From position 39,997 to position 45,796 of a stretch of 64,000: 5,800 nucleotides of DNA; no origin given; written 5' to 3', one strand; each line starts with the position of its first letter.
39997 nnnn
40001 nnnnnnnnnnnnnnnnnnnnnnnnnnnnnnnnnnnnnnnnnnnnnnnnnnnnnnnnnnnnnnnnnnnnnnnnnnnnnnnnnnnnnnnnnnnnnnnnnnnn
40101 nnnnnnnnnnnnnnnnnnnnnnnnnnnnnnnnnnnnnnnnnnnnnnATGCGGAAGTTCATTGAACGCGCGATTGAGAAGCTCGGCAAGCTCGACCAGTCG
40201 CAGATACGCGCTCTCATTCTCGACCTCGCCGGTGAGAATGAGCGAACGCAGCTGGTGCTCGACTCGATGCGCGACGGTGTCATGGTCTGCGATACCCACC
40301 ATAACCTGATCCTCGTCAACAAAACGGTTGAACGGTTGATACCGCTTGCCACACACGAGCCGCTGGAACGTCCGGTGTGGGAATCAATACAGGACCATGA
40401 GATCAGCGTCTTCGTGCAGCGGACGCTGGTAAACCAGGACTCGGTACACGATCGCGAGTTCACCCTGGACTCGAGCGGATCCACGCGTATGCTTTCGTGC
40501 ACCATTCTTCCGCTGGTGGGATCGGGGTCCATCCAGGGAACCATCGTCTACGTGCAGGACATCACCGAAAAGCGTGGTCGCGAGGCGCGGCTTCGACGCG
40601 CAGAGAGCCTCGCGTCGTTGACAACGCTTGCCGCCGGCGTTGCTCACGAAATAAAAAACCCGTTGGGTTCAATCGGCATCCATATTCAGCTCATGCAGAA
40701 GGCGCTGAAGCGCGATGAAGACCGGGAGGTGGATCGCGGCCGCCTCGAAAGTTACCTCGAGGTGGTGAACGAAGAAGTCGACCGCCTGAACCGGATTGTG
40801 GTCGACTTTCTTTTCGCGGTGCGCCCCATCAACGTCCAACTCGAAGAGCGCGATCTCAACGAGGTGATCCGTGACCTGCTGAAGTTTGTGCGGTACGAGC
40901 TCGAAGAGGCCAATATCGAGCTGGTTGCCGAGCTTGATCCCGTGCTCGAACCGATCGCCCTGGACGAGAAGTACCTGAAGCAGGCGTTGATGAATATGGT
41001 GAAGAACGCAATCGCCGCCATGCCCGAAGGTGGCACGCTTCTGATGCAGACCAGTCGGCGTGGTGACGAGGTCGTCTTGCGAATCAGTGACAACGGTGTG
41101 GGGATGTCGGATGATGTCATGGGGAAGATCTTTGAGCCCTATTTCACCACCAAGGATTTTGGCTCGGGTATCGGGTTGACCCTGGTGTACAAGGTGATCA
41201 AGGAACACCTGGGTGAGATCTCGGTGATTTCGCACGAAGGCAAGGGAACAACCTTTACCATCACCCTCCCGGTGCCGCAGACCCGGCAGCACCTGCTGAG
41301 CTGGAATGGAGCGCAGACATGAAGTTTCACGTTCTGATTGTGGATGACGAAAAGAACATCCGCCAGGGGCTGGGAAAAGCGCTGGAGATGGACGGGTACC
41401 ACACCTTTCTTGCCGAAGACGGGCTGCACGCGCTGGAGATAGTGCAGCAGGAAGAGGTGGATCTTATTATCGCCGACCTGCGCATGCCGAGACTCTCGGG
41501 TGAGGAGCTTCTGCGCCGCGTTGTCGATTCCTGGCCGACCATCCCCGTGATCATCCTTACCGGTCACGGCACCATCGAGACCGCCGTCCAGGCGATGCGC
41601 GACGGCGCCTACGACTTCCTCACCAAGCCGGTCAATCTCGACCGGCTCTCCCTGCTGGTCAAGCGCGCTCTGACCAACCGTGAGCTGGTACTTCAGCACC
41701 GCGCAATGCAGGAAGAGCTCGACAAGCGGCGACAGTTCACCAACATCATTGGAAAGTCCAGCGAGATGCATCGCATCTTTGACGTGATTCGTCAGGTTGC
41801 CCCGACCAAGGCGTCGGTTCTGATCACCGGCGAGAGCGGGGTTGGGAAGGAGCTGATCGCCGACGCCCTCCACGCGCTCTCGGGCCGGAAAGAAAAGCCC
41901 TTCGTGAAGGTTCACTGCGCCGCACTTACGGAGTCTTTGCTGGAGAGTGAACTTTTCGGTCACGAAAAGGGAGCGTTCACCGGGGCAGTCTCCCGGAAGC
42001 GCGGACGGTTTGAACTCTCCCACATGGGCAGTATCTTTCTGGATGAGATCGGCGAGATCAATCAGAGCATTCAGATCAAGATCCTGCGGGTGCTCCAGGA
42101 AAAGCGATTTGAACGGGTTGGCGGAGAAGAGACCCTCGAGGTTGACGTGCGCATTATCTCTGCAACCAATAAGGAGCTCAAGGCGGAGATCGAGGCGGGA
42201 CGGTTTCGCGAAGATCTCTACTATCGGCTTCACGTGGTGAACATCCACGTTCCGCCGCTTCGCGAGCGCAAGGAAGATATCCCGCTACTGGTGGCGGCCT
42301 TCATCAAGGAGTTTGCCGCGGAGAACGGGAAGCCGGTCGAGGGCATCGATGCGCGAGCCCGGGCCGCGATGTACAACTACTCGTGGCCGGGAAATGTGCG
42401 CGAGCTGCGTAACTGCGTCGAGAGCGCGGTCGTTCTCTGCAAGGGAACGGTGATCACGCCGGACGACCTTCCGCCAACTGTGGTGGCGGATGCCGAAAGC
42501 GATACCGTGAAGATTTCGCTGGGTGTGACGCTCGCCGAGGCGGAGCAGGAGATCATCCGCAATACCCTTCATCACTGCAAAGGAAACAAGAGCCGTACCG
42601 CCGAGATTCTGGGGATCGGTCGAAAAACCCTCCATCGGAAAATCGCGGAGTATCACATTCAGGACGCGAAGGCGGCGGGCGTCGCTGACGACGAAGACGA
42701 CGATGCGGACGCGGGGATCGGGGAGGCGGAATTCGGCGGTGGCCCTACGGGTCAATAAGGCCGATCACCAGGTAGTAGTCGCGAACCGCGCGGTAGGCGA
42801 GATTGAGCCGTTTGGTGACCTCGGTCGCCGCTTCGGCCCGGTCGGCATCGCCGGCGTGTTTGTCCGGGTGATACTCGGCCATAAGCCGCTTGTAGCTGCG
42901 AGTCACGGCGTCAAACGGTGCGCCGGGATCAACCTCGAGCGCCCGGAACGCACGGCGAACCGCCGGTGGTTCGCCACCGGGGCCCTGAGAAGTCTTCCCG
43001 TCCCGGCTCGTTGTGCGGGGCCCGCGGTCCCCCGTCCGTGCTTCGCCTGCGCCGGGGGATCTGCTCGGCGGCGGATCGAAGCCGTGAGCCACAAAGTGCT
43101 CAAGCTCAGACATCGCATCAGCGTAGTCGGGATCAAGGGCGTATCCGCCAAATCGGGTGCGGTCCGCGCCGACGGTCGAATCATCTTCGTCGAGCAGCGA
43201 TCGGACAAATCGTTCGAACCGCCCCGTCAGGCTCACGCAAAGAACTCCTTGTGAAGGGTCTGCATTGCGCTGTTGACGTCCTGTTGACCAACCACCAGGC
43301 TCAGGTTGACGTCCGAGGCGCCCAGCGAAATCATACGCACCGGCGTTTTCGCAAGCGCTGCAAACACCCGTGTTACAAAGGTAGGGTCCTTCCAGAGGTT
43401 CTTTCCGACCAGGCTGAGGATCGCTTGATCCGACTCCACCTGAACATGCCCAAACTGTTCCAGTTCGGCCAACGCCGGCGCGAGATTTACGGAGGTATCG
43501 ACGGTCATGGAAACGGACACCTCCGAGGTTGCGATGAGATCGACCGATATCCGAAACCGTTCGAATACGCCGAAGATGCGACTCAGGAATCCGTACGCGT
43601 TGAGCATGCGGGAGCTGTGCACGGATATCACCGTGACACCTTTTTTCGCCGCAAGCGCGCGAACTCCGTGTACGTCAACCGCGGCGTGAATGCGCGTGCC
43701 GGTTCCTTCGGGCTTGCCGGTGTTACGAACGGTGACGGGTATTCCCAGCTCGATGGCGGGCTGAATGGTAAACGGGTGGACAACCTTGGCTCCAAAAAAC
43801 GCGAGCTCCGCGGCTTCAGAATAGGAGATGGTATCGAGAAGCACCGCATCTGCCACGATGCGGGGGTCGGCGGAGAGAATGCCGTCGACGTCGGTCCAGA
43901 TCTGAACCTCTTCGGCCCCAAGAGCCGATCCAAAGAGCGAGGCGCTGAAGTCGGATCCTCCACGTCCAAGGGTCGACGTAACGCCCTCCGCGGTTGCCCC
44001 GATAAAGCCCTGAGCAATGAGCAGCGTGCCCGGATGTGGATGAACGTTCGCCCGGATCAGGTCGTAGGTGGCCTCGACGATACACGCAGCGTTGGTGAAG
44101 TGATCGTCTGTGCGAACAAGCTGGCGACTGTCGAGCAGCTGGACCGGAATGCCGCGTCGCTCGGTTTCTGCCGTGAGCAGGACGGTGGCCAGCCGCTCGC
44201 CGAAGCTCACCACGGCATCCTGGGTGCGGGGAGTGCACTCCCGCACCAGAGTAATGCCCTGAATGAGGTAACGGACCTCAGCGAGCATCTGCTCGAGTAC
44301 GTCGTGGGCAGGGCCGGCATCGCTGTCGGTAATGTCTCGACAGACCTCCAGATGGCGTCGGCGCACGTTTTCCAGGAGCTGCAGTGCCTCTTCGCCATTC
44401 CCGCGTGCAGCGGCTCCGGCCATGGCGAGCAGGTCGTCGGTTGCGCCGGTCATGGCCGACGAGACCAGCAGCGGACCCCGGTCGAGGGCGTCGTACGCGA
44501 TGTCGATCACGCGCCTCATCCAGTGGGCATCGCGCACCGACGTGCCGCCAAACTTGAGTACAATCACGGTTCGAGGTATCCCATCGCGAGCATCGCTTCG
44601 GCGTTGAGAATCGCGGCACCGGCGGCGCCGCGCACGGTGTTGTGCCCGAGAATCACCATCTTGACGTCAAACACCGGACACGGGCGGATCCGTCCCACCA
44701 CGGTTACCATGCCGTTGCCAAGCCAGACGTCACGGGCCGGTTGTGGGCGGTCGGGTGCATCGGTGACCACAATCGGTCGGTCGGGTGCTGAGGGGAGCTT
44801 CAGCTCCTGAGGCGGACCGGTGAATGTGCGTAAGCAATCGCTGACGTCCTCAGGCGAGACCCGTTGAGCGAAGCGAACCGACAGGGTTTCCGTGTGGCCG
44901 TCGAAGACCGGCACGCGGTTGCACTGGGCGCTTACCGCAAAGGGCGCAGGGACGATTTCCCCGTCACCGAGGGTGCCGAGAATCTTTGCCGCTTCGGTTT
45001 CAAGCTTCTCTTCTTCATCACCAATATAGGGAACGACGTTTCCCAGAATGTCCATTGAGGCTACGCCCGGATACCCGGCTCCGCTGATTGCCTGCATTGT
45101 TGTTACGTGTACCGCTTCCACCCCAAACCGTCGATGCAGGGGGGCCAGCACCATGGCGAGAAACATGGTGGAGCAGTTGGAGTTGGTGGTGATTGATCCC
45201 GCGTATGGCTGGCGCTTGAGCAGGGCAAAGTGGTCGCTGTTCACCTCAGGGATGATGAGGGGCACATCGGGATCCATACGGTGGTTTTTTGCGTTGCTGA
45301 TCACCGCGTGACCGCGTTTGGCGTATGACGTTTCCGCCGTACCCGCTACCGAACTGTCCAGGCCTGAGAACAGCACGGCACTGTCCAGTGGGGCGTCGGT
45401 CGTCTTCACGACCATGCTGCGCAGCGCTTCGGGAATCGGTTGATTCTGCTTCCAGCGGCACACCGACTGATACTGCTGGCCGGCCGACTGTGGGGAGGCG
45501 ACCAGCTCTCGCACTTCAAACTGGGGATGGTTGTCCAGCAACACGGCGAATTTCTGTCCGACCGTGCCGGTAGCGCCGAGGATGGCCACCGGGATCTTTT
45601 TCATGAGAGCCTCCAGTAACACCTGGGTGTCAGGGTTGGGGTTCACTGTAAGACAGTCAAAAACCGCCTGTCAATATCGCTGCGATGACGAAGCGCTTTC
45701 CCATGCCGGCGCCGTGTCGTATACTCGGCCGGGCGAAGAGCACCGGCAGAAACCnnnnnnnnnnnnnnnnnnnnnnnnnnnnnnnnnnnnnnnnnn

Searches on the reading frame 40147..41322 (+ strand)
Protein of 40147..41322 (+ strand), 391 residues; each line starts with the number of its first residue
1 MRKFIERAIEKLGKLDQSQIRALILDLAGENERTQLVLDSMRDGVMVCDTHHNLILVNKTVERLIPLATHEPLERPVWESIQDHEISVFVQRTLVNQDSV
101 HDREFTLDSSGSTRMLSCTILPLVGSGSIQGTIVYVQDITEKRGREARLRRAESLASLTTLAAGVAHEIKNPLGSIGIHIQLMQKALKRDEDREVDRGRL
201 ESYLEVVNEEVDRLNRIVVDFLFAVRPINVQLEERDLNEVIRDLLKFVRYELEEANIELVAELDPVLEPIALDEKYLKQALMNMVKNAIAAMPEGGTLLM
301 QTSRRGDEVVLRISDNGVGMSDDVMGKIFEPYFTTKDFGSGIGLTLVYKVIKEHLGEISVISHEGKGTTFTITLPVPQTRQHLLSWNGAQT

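Call 5: search_protein_families(library=pfam, proteins=[window:40147-41322:+])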
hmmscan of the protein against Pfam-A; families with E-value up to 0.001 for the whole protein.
window:40147-41322:+ (391 aa): 5 families
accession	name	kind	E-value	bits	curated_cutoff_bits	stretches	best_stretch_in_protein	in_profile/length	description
PF02518.31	HATPase_c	-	2.1e-25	89.8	26.4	1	273-377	2-110/111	Histidine kinase-, DNA gyrase B-, and HSP90-like ATPase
PF08448.16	PAS_4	-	1.2e-11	45.2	23.1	1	38-143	1-109/110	PAS fold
PF00512.31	HisKA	-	2.4e-11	43.9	26.9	1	158-224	2-60/66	His Kinase A (phospho-acceptor) domain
PF13426.13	PAS_9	-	7.8e-08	33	27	1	43-141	2-103/103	PAS domain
PF00989.32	PAS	-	2.6e-06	27.8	22.6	1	33-139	2-113/113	PAS fold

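Call 6: search_protein_families(library=ncbifam, proteins=[window:40147-41322:+])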
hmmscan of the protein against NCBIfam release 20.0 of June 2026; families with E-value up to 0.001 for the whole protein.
window:40147-41322:+ (391 aa): 87 families (the best 25 are shown)
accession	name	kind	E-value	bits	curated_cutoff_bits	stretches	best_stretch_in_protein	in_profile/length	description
NF008468.0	PRK11360.1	equivalog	1.1e-88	298.2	646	1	7-380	244-612/616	two-component system sensor histidine kinase AtoS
NF007688.0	PRK10364.1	equivalog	5.2e-62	210.1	479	1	136-381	217-456/460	two-component system sensor histidine kinase ZraS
NF046044.1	PnpS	equivalog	2.5e-52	178.2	400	1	19-375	42-390/390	two-component system histidine kinase PnpS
NF053867.1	SprKinKinDBac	equivalog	2.3e-46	158.3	775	1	146-377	274-498/500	sporulation kinase KinD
NF052574.1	HisKinEspCMyxo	equivalog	7.1e-44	150.1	1200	1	39-380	291-641/785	serine histidine kinase EspC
NF052573.1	HisKinEspAMyxo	equivalog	9.3e-42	143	1400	1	30-379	252-614/755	serine histidine kinase EspA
NF033092.0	HK_WalK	equivalog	1.2e-40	139.7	725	1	29-376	255-594/594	cell wall metabolism sensor histidine kinase WalK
NF010411.0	PRK13837.1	equivalog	8.6e-40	136.5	647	1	129-378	421-677/828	two-component system VirA-like sensor kinase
NF047874.1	MASE3_PAS_HK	subfamily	3.2e-36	125.3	560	1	18-379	251-628/655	MASE3 domain-containing sensor histidine kinase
NF038348.1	T2SS_HK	subfamily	1.3e-35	122.9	450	2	187-376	384-573/574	histidine kinase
NF008293.1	PRK11073.1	equivalog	3.3e-35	121.9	240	1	31-376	6-347/349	nitrogen regulation protein NR(II)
NF047497.1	HK_LIC_12097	equivalog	5.4e-35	120.8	500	1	96-376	88-366/367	LIC_12097 family sensor histidine kinase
NF046020.1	HisKinCckABruc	equivalog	1.5e-34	119.1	1000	1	130-376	452-707/868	cell cycle histidine kinase CckA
TIGR02966.1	phoR_proteo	equivalog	2.2e-34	119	334.2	1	31-373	5-332/333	phosphate regulon sensor histidine kinase PhoR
NF045911.1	TCSHisKinNblS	equivalog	9.3e-33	113.4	1000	1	24-375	258-619/621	two-component system sensor histidine kinase NblS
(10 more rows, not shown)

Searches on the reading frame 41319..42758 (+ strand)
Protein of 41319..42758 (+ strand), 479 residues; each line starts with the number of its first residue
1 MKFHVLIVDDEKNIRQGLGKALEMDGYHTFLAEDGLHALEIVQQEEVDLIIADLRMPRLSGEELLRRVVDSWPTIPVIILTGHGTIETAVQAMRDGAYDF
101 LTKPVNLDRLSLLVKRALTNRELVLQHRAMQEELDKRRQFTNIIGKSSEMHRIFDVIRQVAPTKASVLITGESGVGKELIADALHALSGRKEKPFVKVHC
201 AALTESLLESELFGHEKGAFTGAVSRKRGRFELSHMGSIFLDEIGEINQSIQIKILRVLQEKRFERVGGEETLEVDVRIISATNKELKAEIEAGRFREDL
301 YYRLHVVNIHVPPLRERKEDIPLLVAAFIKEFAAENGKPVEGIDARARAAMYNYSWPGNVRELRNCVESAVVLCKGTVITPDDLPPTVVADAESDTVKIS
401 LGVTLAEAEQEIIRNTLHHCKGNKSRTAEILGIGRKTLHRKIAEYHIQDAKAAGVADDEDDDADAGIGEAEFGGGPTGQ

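Call 5: search_protein_families(library=pfam, proteins=[window:41319-42758:+])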
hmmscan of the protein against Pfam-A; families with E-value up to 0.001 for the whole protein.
window:41319-42758:+ (479 aa): 10 families
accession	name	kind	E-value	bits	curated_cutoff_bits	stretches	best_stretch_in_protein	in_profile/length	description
PF00158.32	Sigma54_activat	-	4.3e-70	235.2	20.2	1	143-310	1-168/168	Sigma-54 interaction domain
PF00072.30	Response_reg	-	3.4e-31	108.1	30.2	1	5-112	1-108/111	Response regulator receiver domain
PF25601.1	AAA_lid_14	-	1.1e-29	102.5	27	1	315-395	1-81/87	AAA+ ATPase lid domain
PF14532.12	Sigma54_activ_2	-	6.4e-22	78.7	25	1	144-314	1-138/138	Sigma-54 interaction domain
PF02954.25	HTH_8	-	6.7e-15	55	22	1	404-445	1-42/42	Bacterial regulatory protein, Fis family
PF07728.20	AAA_5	-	7.1e-07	29.8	22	1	167-285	2-123/139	AAA domain (dynein-related subfamily)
PF07724.20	AAA_2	-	1.1e-06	29.2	27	1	164-292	3-132/166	AAA domain (Cdc48 subfamily)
PF01078.27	Mg_chelatase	-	9.4e-05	22.3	20.3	0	164-284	22-157/207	Magnesium chelatase, subunit ChlI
PF13191.12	AAA_16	-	0.00029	21.8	32.6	1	144-219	3-85/167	AAA ATPase domain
PF00004.35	AAA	-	0.00052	20.9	21.2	0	167-299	1-126/131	ATPase family associated with various cellular activities (AAA)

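Call 6: search_protein_families(library=ncbifam, proteins=[window:41319-42758:+])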
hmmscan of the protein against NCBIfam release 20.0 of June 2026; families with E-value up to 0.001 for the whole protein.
window:41319-42758:+ (479 aa): 119 families (the best 25 are shown)
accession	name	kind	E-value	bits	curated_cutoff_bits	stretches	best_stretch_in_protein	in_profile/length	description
NF008469.0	PRK11361.1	equivalog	6.1e-149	496.6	714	1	4-450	6-459/461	acetoacetate metabolism transcriptional regulator AtoC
TIGR02915.1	PEP_resp_reg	equivalog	1.8e-134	449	502.6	1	5-447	1-444/445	PEP-CTERM-box response regulator transcription factor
TIGR01818.1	ntrC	equivalog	3.8e-133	444.7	558.6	2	5-393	1-386/463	nitrogen regulation protein NR(I)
NF007689.0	PRK10365.1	equivalog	1.2e-124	416.5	760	1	3-443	6-440/441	sigma-54-dependent response regulator transcription factor ZraR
NF051870.1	NAssimRespRegNtrX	equivalog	6.1e-124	414.3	600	1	4-443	3-448/452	nitrogen assimilation response regulator NtrX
NF041946.1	LuxO_transreg_Vib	equivalog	2.2e-118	396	800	1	32-394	26-386/463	quorum-sensing sigma-54 dependent transcriptional regulator LuxO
TIGR01817.1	nifA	equivalog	1.1e-114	384.2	528.85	1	123-386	178-440/534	nif-specific transcriptional activator NifA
NF041552.1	TF_PrdR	equivalog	4e-114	382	795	1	123-446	251-577/577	sigma-54 dependent transcriptional regulator PrdR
NF011695.0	PRK15115.1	equivalog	5.5e-112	374.7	763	1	4-447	8-438/445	two-component system response regulator GlrR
NF008176.1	PRK10923.1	equivalog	2e-111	372.8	620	1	4-395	5-392/469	nitrogen regulation protein NR(I)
NF050807.1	TransRegFlbDCaul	equivalog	3.9e-103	345.7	750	1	37-448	35-441/454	sigma-54-dependent transcriptional regulator FlbD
NF049963.1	RespRegFlgRCampy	domain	6.3e-100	335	750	1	5-447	3-429/429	fla regulon two-component system response regulator FlgR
NF003451.0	PRK05022.1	equivalog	6.2e-97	325.4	476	1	107-441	148-504/512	nitric oxide reductase transcriptional regulator NorR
NF038308.1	RNA_repair_RtcR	equivalog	2.6e-96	323.6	650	1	86-395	123-443/530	RNA repair transcriptional activator RtcR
TIGR02329.1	propionate_PrpR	equivalog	4.3e-91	306.1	499.2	1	113-442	184-524/526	propionate catabolism operon regulatory protein PrpR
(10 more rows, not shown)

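Call 57: find_related_loci(query=window:41319-42758:+, collection=metagenome_contigs, flank=10000)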
Query window:41319-42758:+ (479 aa) in metagenome_contigs; peptide patterns used: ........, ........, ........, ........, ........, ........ (x = any residue, [..] = any of these).
600 stretches matched a pattern (row limit reached: there are more); 104 encode a relative of the query (tblastn E <= 1e-3); the best 80 are kept; 80 distinct loci.
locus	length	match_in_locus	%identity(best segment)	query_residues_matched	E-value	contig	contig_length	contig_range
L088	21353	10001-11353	73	1-448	0e+0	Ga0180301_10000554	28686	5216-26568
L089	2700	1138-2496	73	1-453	0e+0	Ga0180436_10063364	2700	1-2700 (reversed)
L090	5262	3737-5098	70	1-451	0e+0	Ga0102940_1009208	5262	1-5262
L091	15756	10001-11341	71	1-447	0e+0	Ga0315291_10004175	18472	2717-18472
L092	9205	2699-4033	71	1-445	0e+0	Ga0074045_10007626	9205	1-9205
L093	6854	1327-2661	68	1-445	0e+0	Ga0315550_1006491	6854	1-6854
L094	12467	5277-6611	68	1-445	0e+0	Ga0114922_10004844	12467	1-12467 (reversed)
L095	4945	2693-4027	68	1-445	0e+0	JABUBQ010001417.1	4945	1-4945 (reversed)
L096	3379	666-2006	66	1-447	0e+0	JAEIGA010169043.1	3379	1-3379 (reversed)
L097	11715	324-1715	66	1-464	0e+0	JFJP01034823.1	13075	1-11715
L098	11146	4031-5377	65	1-449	0e+0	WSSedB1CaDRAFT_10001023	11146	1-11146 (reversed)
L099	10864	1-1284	68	18-445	0e+0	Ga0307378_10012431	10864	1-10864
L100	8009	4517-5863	65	1-449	0e+0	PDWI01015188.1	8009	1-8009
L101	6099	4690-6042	65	1-448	0e+0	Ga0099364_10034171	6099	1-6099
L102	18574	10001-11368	65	1-454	0e+0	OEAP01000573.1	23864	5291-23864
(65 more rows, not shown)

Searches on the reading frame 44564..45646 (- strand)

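Call 5: search_protein_families(library=pfam, proteins=[window:44564-45646:-])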
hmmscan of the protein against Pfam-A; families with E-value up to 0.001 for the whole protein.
window:44564-45646:- (360 aa): 2 families
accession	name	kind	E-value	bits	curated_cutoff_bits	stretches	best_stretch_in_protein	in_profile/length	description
PF02774.23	Semialdhyde_dhC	-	3.5e-37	128.8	26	1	167-338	1-183/184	Semialdehyde dehydrogenase, dimerisation domain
PF01118.30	Semialdhyde_dh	-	1.9e-27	96.5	26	1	20-141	2-119/121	Semialdehyde dehydrogenase, NAD binding domain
